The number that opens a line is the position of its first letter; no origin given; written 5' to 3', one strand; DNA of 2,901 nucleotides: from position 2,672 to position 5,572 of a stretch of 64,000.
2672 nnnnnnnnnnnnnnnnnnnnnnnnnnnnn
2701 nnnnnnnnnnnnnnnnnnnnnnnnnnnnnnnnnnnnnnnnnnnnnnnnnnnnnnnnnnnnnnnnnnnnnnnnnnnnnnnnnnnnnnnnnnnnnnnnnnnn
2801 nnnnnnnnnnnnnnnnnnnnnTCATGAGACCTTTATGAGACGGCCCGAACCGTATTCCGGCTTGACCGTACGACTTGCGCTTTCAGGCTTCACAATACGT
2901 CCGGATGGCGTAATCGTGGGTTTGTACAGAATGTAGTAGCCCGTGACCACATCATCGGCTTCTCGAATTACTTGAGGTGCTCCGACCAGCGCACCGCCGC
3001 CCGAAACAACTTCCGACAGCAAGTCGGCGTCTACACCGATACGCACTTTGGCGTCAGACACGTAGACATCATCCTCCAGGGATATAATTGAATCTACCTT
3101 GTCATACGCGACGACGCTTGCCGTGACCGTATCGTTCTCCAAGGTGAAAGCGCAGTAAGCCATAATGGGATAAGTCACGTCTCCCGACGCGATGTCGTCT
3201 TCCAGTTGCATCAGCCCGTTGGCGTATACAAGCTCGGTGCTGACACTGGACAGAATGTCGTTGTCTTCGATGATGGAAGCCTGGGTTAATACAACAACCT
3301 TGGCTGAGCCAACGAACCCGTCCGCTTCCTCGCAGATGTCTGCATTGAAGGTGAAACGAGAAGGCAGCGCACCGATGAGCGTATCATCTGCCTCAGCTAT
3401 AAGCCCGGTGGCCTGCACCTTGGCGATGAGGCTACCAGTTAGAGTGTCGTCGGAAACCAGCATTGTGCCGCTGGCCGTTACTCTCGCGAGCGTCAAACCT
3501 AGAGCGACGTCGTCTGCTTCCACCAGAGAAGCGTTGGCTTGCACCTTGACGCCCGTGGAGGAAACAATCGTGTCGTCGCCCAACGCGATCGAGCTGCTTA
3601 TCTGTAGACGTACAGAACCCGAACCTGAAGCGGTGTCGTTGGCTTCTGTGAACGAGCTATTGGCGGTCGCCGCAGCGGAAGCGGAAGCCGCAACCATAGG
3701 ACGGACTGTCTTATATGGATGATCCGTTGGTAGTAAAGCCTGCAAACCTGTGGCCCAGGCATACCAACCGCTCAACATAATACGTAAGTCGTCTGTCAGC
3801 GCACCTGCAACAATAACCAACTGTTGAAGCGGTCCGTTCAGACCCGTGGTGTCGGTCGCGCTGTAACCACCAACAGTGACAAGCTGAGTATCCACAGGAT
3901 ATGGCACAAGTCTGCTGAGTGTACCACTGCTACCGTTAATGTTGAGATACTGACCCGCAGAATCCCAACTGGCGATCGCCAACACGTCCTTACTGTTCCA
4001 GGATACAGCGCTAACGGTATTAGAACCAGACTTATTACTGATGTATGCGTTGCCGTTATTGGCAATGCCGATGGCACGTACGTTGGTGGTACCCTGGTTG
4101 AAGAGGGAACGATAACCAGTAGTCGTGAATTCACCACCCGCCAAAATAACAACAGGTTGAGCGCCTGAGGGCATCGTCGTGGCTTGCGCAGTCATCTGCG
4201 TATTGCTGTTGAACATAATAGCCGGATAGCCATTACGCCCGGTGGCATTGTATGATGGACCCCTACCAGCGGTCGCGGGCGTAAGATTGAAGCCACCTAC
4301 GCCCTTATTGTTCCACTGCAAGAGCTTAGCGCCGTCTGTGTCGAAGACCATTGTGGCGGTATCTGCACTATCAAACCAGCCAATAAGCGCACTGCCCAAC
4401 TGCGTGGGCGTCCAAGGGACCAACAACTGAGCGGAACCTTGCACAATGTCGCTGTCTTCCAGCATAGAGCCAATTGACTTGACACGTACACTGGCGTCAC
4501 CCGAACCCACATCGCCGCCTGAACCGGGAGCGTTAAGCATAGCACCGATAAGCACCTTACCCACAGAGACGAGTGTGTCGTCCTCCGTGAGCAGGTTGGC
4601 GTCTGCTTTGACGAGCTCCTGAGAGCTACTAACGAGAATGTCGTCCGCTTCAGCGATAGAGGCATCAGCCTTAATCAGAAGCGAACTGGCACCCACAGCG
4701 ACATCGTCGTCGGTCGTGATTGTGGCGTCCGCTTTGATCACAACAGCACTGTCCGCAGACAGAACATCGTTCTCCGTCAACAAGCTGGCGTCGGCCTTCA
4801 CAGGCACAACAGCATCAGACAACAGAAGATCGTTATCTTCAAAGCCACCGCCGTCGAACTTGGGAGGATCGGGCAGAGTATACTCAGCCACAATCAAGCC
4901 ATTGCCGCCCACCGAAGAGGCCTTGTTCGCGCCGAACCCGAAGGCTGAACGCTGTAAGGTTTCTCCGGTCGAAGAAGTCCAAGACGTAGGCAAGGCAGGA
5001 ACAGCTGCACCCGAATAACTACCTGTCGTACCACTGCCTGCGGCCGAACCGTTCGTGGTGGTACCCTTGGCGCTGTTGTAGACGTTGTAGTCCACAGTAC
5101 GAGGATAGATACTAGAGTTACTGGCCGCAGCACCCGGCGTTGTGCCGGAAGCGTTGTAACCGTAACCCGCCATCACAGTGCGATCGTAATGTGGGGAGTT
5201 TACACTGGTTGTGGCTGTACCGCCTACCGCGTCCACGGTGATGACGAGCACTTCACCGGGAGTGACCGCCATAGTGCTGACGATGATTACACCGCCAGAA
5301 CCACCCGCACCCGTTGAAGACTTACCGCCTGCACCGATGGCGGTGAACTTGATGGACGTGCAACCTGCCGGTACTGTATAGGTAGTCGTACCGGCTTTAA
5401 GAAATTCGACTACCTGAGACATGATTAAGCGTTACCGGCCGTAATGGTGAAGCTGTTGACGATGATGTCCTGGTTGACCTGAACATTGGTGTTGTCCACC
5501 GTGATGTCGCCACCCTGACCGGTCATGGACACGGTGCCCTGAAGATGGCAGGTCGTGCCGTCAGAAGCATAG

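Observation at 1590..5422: Tail-fibre-like repeat protein and a signal-peptide GH5 enzyme inserted between the portal candidate and the head-morphogenesis gene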

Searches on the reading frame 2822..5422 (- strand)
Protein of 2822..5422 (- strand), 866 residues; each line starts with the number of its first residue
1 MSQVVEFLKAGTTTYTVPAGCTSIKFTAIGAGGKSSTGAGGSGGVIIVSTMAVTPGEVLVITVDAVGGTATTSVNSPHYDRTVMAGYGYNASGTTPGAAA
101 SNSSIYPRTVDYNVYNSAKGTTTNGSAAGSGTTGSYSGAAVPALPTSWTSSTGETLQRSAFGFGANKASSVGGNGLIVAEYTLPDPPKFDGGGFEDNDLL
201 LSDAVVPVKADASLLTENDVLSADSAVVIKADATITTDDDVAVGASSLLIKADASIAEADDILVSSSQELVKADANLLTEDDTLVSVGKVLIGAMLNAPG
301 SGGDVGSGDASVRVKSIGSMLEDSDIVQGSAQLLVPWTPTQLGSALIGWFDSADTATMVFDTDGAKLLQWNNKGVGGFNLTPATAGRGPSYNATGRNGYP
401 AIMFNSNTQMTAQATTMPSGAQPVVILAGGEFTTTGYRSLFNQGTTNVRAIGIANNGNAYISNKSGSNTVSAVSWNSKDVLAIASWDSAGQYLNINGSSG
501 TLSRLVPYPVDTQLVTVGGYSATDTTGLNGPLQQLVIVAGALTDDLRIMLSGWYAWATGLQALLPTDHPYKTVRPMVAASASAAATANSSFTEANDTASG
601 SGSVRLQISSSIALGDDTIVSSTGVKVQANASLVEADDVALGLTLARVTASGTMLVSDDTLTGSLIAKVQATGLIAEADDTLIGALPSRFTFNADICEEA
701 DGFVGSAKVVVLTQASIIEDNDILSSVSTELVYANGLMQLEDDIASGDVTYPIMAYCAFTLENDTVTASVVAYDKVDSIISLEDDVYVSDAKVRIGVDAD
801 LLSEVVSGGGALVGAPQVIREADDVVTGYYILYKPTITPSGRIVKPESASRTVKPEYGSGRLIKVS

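Call 4: search_protein_families(library=pfam, proteins=[window:2822-5422:-], max_evalue=0.1)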
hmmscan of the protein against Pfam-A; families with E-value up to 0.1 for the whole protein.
window:2822-5422:- (866 aa): 2 families
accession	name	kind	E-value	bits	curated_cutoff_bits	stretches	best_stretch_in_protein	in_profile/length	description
PF21722.4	Gly_rich_2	-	4.5e-05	24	24.3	1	10-175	3-190/226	Glycine-rich domain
PF21878.2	STIV_turret_1st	-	0.016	15.8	27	0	602-653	24-75/134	C381 turret protein 1st galactose-binding domain-like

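Call 5: search_protein_families(library=phrogs, proteins=[window:2822-5422:-], max_evalue=0.01)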
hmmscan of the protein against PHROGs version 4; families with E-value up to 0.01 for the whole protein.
window:2822-5422:- (866 aa): 1 family
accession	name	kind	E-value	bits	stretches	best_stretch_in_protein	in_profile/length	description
phrog_4474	-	unknown function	9.6e-09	36.1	1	6-177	154-325/407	-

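Call 9: search_dna_similar(query=window:2822-5422:-, collection=phages, mode=protein, max_rows=30)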
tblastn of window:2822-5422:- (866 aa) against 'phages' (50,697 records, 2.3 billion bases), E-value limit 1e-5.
Records with a match: 5; places in all: 5; records where one place covers at least 80% of the query: 0.
Best place of each record, by identity: <60% 5.
By first word of the organism name: Cyanophage 2; Pseudanabaena 2; Rheinheimera 1.
By host as written in the record: Synechococcus sp. WH7803 2; Pseudanabaena sp. 1; Pseudanabaena sp. KCZY-C8 1; Rheinheimera sp. BAL341 1.
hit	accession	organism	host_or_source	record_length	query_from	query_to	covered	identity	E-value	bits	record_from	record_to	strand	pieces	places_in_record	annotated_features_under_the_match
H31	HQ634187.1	Cyanophage KBS-S-2A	Synechococcus sp. WH7803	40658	337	572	27%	30.2%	5e-8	63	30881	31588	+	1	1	hypothetical protein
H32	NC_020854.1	Cyanophage KBS-S-2A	Synechococcus sp. WH7803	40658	337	572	27%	30.2%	5e-8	63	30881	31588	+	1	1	virion structural protein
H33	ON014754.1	Pseudanabaena phage Pam2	Pseudanabaena sp.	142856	336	575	28%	29.5%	7e-8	63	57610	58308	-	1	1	botulinum neurotoxin type A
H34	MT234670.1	Pseudanabaena phage PA-SR01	Pseudanabaena sp. KCZY-C8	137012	334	575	28%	26.7%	6e-8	63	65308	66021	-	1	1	hypothetical protein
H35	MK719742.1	Rheinheimera phage vB_RspM_Barba26A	Rheinheimera sp. BAL341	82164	337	572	27%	26.7%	8e-6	56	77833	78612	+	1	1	hypothetical protein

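Call 22: search_solved_structures(query=window:2822-5422:-, max_evalue=1)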
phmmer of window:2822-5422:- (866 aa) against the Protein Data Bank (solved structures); distinct sequences matched with E-value up to 1: 0.

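Call 28: find_homologous_proteins(query=window:2822-5422:-)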
Query window:2822-5422:- (866 aa): 2 proteins with E <= 0.001 among 8000 candidates.
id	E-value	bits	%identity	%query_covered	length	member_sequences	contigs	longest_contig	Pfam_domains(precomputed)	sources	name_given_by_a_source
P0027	0.0e+0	1835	100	100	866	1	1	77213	-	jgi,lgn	jgi:hypothetical protein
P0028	2.3e-92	329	64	30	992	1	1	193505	PF23148.2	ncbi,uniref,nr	ncbi:hypothetical protein [Sphingomonas sp. GC_Shp_3]|uniref:phage fiber-tail adaptor protein n=1 Ta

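Call 30: find_encoding_contigs(protein=P0028, flank=10000, max_places=2)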
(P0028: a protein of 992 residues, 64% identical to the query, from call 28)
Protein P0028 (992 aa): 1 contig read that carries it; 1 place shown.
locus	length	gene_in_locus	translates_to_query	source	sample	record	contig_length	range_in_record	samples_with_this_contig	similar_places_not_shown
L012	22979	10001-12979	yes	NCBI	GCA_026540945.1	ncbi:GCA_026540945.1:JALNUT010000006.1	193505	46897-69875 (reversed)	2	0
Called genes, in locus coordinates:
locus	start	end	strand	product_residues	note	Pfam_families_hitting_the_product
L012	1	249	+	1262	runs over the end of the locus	PF20155:TMP_3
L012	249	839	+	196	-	-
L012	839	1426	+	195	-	-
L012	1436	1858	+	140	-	PF22262:DUF6950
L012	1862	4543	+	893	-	PF21882:Gp53-like_C (faint)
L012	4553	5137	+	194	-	-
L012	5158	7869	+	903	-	PF00150:Cellulase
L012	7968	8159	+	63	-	-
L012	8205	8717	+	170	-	PF00959:Phage_lysozyme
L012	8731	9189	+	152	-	-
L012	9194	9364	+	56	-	-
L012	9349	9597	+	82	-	-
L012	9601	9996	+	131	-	-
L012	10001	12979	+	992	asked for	PF23148:Gp77 (weak)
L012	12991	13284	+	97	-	-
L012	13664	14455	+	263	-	PF02086:MethyltransfD12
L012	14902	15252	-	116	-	PF28289:BV97_02767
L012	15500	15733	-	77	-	-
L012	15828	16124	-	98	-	-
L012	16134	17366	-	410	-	PF13191:AAA_16 (weak)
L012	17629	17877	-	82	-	-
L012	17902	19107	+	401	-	PF13356:Arm-DNA-bind_3, PF22022:Phage_int_M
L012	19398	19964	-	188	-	-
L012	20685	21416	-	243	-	PF00392:GntR, PF07729:FCD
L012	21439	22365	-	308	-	PF01408:GFO_IDH_MocA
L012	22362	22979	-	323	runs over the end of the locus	-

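Call 66: search_protein_representatives(protein=window:2822-5422:-)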
Query: 866 residues. Proteins with E-value up to 0.001 (for the whole library): 2573; up to 1e-10: 429; up to 1e-30: 10. The best 150 are listed.
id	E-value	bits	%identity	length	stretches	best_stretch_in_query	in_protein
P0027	0.0e+00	1834.5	100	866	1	1-866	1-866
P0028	7.3e-93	329.1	64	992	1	324-585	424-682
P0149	4.4e-45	171.1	28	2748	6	329-583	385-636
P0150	1.1e-44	169.9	31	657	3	337-705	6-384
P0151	1.1e-42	163.3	30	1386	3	299-610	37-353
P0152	8.2e-41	157.0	32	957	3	338-576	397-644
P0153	1.6e-38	149.5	30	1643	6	334-577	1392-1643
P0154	1.7e-36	142.7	29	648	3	336-702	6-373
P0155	7.1e-33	130.8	32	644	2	333-617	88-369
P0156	6.6e-31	124.2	29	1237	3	338-586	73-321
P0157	3.3e-29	118.6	27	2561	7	336-578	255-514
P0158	1.9e-28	116.1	29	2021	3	341-577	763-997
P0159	4.5e-28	114.9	29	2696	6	329-586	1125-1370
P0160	5.0e-28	114.7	27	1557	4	337-578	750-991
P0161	1.5e-27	113.2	29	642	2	338-582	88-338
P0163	9.4e-27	110.5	32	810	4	336-575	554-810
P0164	1.1e-26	110.3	31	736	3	348-574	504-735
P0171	1.9e-23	99.6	32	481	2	336-578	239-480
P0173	3.9e-23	98.6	38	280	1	335-577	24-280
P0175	8.7e-22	94.1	36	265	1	333-576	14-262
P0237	1.6e-16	76.6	36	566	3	195-319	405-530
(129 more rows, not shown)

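Call 67: search_protein_families(library=pfam, proteins=[P0150, P0152, P0173, P0175, P0163, P0164, P0171, P0151, P0156, P0237], max_evalue=0.01)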
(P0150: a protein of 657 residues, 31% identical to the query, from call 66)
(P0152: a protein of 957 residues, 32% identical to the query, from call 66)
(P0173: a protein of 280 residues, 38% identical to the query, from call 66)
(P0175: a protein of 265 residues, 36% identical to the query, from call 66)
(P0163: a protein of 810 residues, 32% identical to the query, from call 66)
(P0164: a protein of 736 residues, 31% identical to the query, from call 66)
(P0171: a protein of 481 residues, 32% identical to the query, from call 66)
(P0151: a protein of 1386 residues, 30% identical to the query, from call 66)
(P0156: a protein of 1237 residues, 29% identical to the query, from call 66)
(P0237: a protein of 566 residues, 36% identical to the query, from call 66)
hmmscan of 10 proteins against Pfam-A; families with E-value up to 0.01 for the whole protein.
P0150 (657 aa): 0 families

P0152 (957 aa): 0 families

P0173 (280 aa): 0 families

P0175 (265 aa): 1 family
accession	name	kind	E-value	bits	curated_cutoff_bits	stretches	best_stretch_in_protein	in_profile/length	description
PF13385.13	Laminin_G_3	-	6.8e-05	23.5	27.6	1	106-232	18-149/151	Concanavalin A-like lectin/glucanases superfamily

P0163 (810 aa): 0 families

P0164 (736 aa): 1 family
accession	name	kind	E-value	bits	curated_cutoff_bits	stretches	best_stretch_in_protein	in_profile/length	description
PF13385.13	Laminin_G_3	-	1.3e-17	64.8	27.6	3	557-707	5-149/151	Concanavalin A-like lectin/glucanases superfamily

P0171 (481 aa): 0 families

P0151 (1386 aa): 0 families

P0156 (1237 aa): 1 family
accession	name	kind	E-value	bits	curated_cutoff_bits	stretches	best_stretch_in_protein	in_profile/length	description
PF13385.13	Laminin_G_3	-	0.00019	22.1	27.6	1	558-616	89-149/151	Concanavalin A-like lectin/glucanases superfamily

P0237 (566 aa): 0 families

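Call 92: predict_structure(alignment_id=A2)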
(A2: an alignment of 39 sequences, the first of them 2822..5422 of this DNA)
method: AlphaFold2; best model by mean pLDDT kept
length: 866 residues; sequences in the alignment: 39
mean_pLDDT: 61.7   pTM: 0.50
mean pLDDT of the five models: 61.7, 60.8, 58.1, 56.4, 56.2
residues with pLDDT >= 90: 156; 70-90: 128; 50-70: 292; < 50: 290
segments of 3 or more residues with pLDDT < 50: 33-43, 87-214, 267-275, 279-331, 583-586, 784-786, 801-804, 806-866
pLDDT, mean of each block of 10 residues (from residue 1): 55 80 73 47 58 83 68 71 52 41 31 30 33 34 34 32 30 29 28 33 38 48 64 62 66 59 52 46 43 38 35 38 44 83 93 96 94 89 94 95 95 84 87 90 89 90 76 91 88 87 70 90 87 94 92 96 96 88 51 52 58 59 62 59 57 65 65 64 59 66 63 64 56 60 57 59 57 55 48 50 45 43 39 32 33 33 34
secondary structure, 60 per line:
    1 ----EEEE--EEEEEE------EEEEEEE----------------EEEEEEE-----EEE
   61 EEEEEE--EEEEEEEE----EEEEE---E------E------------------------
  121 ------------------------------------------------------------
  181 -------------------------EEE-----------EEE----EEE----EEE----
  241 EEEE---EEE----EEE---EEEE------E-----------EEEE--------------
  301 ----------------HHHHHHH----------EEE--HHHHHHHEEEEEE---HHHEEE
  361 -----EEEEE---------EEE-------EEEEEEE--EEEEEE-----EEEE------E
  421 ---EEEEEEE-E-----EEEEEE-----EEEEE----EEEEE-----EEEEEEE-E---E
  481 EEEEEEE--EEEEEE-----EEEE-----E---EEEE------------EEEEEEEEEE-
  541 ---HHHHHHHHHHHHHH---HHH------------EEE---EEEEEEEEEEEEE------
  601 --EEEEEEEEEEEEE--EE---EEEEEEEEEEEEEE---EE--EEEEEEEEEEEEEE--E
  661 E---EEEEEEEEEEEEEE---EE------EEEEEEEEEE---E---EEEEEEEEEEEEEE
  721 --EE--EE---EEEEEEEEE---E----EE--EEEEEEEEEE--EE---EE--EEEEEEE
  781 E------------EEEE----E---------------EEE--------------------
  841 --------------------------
elements in order (helices of 4 or more, strands of 3 or more residues): E5-8 E11-16 E23-29 E46-52 E58-66 E69-76 E81-85 E206-208 E220-222 E227-229 E234-236 E241-244 E248-250 E255-257 E261-264 E283-286 H317-323 E334-336 H339-345 E346-351 E358-360 E366-370 E380-382 E390-396 E399-404 E410-413 E424-430 E438-443 E449-453 E458-462 E468-474 E480-487 E490-495 E501-504 E514-517 E530-539 H544-557 E576-578 E582-594 E603-615 E623-636 E644-657 E665-678 E690-699 E707-720 E732-740 E753-762 E774-781 E794-797 E818-820

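Call 94: fold_search(model_id=the predicted structure, library=pdb)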
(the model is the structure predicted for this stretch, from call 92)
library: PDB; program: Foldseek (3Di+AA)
matches with E <= 10: 935; with E <= 0.001: 124
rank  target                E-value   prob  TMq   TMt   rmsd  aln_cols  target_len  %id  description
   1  1ms8_A                6.9e-07  1.00  0.17  0.24   8.6       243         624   12  Triclinic form of Trypanosoma cruzi trans-sialidase, in complex with 3-deoxy-2,3-dehydro-N-acetylneuraminic acid (DANA (released 2003-03-25)
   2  1ms5_A                8.2e-07  1.00  0.18  0.25   6.5       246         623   11  Triclinic form of Trypanosoma cruzi trans-sialidase, soaked with N-acetylneuraminyl-a-2,3-thio-galactoside (NA-S-Gal) (released 2003-03-25)
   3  1ms8_B                1.1e-06  1.00  0.18  0.24   6.2       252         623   12  Triclinic form of Trypanosoma cruzi trans-sialidase, in complex with 3-deoxy-2,3-dehydro-N-acetylneuraminic acid (DANA (released 2003-03-25)
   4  1ms0_A                1.5e-06  1.00  0.18  0.24   6.0       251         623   12  Monoclinic form of Trypanosoma cruzi trans-sialidase, in complex with 3-deoxy-2,3-dehydro-N-acetylneuraminic acid (DAN (released 2003-03-25)
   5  3opz_A                1.6e-06  1.00  0.18  0.25   6.3       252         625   10  Crystal structure of trans-sialidase in complex with the Fab fragment of a neutralizing monoclonal IgG antibody (released 2011-11-09)
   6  3b69                  2.2e-06  1.00  0.17  0.23   8.4       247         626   12  T cruzi Trans-sialidase complex with benzoylated NANA derivative (released 2008-05-13)
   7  1ms9_A                3.6e-06  1.00  0.17  0.23   7.8       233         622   12  Triclinic form of Trypanosoma cruzi trans-sialidase, in complex with lactose (released 2003-03-25)
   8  3pjq_A                4.4e-06  1.00  0.18  0.24   4.8       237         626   12  Trypanosoma cruzi trans-sialidase-like inactive isoform (including the natural mutation Tyr342His) in complex with lac (released 2011-06-08)
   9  1mr5                  4.4e-06  1.00  0.18  0.24   6.4       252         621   11  Orthorhombic form of Trypanosoma cruzi trans-sialidase (released 2003-03-18)
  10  1s0i_A                4.4e-06  1.00  0.17  0.23   8.4       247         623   12  Trypanosoma cruzi trans-sialidase in complex with sialyl-lactose (Michaelis complex) (released 2004-05-18)
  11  1ms5_B                4.6e-06  1.00  0.18  0.25   5.8       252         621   12  Triclinic form of Trypanosoma cruzi trans-sialidase, soaked with N-acetylneuraminyl-a-2,3-thio-galactoside (NA-S-Gal) (released 2003-03-25)
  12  5hon_A                5.2e-06  1.00  0.18  0.66   4.6       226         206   14  Structure of Domain 4 of AbnA, a GH43 extracellular arabinanase from Geobacillus stearothermophilus, in complex with a (released 2017-02-01)
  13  1ms1_A                5.7e-06  1.00  0.19  0.25   4.7       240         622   12  Monoclinic form of Trypanosoma cruzi trans-sialidase, in complex with 3-deoxy-2,3-dehydro-N-acetylneuraminic acid (DAN (released 2003-03-25)
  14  2d43_A                5.7e-06  1.00  0.19  0.31   7.7       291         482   13  Crystal structure of arabinofuranosidase complexed with arabinotriose (released 2006-09-19)
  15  6sxt_A                6.2e-06  1.00  0.19  0.33   7.3       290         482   14  GH54 a-l-arabinofuranosidase soaked with aziridine inhibitor (released 2020-02-26)
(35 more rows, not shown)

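Call 109: search_protein_families(library=pfam, proteins=[L012:9601-9996:+], max_evalue=0.05)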
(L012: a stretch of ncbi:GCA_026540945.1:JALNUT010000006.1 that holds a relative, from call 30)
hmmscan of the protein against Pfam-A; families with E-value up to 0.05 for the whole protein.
L012:9601-9996:+ (131 aa): 1 family
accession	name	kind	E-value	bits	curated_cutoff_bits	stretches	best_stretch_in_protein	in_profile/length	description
PF23140.1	Gp80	-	0.00026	21.7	27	1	56-125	49-121/128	Podophage GP4 fiber I protein gp80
